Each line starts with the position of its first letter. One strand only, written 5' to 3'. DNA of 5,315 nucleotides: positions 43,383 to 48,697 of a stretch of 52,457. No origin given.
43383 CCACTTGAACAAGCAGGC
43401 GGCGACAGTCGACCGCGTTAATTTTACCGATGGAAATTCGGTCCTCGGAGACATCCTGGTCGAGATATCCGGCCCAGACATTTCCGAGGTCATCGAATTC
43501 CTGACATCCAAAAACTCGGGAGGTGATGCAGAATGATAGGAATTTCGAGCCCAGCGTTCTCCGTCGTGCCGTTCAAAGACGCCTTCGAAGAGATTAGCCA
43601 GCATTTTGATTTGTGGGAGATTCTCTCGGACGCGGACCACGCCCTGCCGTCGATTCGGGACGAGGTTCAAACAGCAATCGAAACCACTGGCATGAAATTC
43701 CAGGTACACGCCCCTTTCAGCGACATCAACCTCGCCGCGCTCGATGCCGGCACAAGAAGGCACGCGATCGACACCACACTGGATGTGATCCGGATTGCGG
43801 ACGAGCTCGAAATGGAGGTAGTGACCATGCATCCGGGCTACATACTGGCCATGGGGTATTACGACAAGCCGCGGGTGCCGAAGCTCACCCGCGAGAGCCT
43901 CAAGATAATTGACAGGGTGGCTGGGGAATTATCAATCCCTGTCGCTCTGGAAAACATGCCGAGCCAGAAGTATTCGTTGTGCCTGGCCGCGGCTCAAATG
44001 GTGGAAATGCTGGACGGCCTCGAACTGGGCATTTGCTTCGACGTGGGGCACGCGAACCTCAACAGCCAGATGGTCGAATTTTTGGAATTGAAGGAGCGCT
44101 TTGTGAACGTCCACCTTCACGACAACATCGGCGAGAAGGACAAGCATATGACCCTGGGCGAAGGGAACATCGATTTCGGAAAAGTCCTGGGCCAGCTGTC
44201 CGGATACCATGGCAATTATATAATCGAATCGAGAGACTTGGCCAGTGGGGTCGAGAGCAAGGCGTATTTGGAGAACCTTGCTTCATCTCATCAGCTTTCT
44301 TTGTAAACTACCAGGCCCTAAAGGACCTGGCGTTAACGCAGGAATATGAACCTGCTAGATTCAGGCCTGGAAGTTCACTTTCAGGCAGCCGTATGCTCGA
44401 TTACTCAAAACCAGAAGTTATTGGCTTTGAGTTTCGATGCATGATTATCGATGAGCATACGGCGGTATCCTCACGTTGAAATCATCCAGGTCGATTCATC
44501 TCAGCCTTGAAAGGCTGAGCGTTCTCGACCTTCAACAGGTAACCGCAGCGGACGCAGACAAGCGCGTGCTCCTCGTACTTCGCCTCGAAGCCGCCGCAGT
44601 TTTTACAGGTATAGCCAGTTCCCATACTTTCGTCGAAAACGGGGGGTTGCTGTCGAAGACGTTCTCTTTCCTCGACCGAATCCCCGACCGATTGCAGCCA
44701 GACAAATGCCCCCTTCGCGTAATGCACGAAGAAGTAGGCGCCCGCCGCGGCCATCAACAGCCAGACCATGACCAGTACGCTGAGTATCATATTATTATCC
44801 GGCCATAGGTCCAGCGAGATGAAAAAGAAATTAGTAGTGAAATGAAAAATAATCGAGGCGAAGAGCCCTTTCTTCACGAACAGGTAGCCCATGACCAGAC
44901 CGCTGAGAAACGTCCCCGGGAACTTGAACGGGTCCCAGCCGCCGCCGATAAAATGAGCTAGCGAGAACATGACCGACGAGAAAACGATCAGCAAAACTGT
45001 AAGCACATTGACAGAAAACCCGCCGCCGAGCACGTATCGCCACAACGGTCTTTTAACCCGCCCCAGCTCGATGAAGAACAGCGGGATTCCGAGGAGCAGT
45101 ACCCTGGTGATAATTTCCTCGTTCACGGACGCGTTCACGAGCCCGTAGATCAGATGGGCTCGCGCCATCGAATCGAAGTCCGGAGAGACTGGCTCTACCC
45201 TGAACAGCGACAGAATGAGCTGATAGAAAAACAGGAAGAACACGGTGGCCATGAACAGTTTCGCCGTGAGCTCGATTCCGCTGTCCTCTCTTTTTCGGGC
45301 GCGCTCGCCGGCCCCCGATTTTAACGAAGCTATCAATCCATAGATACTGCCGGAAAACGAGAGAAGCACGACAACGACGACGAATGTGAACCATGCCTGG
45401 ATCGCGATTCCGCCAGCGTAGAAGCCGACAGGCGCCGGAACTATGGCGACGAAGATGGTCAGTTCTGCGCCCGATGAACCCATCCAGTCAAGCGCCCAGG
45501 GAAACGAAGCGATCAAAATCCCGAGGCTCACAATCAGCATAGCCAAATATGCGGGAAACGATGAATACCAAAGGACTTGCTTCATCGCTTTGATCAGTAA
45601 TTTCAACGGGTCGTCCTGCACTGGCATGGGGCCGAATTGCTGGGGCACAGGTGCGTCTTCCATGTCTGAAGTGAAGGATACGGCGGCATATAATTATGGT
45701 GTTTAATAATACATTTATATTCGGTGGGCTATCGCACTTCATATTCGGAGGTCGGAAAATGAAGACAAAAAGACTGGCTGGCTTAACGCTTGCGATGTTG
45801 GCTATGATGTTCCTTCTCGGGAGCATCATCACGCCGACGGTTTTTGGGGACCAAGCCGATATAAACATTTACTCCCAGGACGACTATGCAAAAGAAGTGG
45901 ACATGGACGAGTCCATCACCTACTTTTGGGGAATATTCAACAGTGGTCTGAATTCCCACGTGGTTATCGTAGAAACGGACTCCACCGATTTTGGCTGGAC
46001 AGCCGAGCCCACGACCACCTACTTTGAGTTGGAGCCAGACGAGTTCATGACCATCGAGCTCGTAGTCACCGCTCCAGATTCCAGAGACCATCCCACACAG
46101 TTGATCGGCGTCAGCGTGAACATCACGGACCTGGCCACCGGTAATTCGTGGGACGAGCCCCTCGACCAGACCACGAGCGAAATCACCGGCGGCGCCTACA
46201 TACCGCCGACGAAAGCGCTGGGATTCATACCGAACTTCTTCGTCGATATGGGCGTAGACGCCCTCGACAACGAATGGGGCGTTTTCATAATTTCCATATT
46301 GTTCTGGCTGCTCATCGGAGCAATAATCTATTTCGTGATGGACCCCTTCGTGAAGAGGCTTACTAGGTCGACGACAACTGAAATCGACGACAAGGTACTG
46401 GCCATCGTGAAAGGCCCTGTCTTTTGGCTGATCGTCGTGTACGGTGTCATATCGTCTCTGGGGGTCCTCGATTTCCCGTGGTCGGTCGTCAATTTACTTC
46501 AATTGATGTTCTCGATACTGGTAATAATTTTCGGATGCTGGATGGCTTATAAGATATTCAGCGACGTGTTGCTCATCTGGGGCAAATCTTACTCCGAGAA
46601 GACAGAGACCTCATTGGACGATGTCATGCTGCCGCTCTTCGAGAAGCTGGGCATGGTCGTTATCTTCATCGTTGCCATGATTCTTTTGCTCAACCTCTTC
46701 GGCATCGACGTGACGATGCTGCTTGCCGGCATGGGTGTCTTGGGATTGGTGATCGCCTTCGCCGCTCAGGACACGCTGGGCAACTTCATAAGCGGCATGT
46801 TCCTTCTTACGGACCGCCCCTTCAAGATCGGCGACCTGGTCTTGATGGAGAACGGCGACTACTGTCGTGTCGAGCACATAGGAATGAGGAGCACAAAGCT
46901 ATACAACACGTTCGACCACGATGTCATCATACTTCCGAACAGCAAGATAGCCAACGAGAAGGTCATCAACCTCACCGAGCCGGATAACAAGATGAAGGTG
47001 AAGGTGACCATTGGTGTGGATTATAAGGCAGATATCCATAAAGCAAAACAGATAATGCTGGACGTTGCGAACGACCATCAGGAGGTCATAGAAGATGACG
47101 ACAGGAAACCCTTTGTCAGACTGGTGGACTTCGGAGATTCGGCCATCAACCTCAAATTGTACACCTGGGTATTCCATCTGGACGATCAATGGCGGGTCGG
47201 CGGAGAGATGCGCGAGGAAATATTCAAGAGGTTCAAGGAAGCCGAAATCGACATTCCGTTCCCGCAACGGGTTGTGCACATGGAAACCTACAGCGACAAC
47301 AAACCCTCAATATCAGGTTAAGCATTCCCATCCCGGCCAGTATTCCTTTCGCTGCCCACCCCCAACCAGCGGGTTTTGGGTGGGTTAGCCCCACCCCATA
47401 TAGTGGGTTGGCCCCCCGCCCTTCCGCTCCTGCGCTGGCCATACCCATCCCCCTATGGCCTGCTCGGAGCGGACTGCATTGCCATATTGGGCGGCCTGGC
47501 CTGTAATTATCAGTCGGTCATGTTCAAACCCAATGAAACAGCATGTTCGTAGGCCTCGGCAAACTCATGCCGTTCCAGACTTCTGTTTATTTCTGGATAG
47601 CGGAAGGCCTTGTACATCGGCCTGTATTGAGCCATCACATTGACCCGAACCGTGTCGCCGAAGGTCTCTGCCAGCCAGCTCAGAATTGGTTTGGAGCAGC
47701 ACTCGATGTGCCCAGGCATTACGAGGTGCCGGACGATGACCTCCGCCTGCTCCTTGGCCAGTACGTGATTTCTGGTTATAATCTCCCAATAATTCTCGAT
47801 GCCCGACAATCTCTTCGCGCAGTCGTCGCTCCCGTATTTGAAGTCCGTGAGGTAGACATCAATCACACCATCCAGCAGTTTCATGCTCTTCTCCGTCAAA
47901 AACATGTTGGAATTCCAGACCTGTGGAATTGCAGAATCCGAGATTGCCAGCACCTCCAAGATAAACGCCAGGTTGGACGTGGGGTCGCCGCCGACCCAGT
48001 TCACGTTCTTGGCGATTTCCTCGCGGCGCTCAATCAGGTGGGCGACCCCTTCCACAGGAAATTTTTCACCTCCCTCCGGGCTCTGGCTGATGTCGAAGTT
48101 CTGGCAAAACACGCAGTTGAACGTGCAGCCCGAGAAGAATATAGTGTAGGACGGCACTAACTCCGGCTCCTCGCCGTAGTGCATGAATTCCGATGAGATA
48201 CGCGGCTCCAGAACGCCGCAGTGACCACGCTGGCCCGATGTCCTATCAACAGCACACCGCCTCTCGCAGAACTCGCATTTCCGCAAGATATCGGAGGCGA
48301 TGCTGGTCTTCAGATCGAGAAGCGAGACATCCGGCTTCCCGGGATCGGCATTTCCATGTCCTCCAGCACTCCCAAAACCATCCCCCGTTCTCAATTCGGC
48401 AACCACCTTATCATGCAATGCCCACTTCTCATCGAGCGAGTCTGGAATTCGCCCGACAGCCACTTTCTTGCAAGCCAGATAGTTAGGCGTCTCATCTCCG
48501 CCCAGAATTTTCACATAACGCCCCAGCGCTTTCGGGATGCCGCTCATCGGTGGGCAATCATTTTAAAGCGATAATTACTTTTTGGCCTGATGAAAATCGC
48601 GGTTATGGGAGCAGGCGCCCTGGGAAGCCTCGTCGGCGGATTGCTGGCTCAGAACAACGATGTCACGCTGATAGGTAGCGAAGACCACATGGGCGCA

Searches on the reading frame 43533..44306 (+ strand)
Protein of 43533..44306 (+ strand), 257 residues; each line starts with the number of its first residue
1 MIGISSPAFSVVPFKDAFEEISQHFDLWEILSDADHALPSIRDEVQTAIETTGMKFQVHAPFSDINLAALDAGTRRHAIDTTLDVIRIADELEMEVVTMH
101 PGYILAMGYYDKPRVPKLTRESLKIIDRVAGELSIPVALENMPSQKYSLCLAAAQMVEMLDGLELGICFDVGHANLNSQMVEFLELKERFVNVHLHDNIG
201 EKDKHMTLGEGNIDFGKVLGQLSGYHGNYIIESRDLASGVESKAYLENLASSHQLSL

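Call 92: search_protein_families(library=pfam, proteins=[window:43533-44306:+], max_evalue=0.000001)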
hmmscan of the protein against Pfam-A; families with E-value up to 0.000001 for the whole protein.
window:43533-44306:+ (257 aa): 1 family
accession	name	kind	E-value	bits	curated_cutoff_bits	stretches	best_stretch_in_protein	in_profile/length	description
PF01261.30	AP_endonuc_2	-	8.7e-33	114.5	31.1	1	37-235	25-231/249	Xylose isomerase-like TIM barrel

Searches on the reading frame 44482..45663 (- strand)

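Call 92: search_protein_families(library=pfam, proteins=[window:44482-45663:-], max_evalue=0.000001)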
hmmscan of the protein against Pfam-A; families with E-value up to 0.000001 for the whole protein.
window:44482-45663:- (393 aa): 1 family
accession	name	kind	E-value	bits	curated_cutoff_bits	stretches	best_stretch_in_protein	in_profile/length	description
PF02517.21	Rce1-like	-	3.9e-11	43.5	22.4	1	170-280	7-93/93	Type II CAAX prenyl endopeptidase Rce1-like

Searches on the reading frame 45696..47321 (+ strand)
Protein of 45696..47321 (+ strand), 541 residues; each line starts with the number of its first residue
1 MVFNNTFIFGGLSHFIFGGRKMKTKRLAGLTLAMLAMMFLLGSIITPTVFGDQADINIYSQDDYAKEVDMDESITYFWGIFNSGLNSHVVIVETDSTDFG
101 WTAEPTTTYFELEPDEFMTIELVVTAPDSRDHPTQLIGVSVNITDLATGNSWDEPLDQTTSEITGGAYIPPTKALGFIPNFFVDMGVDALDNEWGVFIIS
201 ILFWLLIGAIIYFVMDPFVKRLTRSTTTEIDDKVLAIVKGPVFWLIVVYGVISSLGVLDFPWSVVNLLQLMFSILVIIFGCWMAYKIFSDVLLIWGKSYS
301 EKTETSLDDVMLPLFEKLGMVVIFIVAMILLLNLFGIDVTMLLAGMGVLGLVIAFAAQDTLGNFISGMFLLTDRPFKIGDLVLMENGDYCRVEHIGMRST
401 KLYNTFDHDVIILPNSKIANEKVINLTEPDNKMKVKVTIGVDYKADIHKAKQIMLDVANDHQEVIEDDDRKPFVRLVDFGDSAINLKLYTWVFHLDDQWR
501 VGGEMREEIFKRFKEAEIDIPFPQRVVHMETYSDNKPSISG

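Call 14: search_protein_families(library=pfam, proteins=[window:45696-47321:+])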
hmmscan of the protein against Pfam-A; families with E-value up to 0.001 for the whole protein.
window:45696-47321:+ (541 aa): 3 families
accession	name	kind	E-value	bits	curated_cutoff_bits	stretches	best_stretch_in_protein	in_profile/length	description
PF00924.24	MS_channel_2nd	-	3.5e-17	62.7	20.2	1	359-427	1-67/68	Mechanosensitive ion channel, beta-domain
PF21082.3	MS_channel_3rd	-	3.5e-14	53.4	21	1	435-520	1-88/88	Mechanosensitive ion channel MscS, C-terminal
PF21088.3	MS_channel_1st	-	1.7e-05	25.2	23.1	1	321-358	5-42/42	Mechanosensitive ion channel, transmembrane helices 2/3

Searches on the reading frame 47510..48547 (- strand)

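Call 14: search_protein_families(library=pfam, proteins=[window:47510-48547:-])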
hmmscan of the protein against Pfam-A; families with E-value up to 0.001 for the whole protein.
window:47510-48547:- (345 aa): 2 families
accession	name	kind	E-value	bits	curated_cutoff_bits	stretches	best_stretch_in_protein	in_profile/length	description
PF04055.27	Radical_SAM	-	9e-15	55.7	29.5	1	136-282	2-156/166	Radical SAM superfamily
PF13353.11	Fer4_12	-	5e-08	33.8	22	1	135-222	9-98/137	4Fe-4S single cluster domain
